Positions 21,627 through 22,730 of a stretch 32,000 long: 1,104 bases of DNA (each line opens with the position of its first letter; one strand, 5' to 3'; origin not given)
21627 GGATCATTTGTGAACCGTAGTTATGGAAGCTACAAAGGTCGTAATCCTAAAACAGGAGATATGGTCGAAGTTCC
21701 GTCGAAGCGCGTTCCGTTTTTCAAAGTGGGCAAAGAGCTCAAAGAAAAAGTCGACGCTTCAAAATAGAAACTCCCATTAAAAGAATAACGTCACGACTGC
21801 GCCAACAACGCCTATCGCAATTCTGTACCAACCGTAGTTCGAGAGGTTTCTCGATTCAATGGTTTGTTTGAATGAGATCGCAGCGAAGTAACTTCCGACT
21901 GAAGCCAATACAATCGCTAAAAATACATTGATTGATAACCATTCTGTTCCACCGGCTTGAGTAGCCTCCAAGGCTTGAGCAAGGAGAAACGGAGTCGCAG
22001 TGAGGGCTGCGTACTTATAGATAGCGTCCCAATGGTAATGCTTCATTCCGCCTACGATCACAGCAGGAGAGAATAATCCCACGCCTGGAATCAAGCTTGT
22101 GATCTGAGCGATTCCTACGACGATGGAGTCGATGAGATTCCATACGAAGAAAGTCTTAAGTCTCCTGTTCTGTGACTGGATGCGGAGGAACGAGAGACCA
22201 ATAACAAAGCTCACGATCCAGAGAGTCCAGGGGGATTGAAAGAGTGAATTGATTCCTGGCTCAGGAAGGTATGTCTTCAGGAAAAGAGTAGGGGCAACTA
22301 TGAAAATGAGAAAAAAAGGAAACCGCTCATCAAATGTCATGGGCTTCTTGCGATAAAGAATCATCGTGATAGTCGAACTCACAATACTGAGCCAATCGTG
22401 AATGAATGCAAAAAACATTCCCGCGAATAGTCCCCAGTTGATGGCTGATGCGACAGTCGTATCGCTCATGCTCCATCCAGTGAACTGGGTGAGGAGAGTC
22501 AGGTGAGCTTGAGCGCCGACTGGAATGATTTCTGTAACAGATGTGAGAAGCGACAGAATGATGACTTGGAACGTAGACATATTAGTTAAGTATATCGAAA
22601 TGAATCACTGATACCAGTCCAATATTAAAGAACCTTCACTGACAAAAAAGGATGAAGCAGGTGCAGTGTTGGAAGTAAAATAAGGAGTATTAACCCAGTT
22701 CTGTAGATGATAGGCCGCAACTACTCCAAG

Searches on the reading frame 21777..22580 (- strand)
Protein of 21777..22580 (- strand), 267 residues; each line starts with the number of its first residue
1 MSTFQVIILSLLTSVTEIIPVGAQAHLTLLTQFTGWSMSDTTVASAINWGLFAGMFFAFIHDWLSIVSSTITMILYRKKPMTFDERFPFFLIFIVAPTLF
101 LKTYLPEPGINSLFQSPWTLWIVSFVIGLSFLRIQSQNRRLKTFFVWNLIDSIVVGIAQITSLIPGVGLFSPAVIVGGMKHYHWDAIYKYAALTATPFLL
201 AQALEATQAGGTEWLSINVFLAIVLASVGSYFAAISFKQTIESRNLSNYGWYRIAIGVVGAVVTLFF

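Call 20: search_protein_families(library=ncbifam, proteins=[window:21777-22580:-])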
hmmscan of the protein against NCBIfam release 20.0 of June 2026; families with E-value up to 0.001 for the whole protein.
window:21777-22580:- (267 aa): 9 families
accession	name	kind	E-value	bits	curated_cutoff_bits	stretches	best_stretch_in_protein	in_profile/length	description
NF001393.0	PRK00281.2-4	equivalog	4.8e-19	68.8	284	1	1-261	1-261/266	undecaprenyl-diphosphate phosphatase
NF001394.0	PRK00281.2-5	equivalog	1.1e-18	67.7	311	1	2-259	7-270/281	undecaprenyl-diphosphate phosphatase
NF001392.0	PRK00281.2-1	equivalog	2e-16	60.3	308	1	1-259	5-267/280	undecaprenyl-diphosphate phosphatase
TIGR00753.1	undec_PP_bacA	equivalog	1.6e-14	54.2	217.5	1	6-257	1-255/255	undecaprenyl-diphosphatase UppP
NF001389.0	PRK00281.1-2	equivalog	2.4e-14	53.4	262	1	3-264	6-264/272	undecaprenyl-diphosphate phosphatase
NF001397.0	PRK00281.3-4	equivalog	4.4e-14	52.7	363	1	1-266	1-280/281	undecaprenyl-diphosphate phosphatase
NF001390.0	PRK00281.1-4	equivalog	3.8e-10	39.7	260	1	3-263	6-265/272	undecaprenyl-diphosphate phosphatase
NF001391.0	PRK00281.1-5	equivalog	4.9e-08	32.7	293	1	3-264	6-273/279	undecaprenyl-diphosphate phosphatase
NF001395.0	PRK00281.3-1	equivalog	1.1e-06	28.3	394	1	148-263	184-302/306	undecaprenyl-diphosphate phosphatase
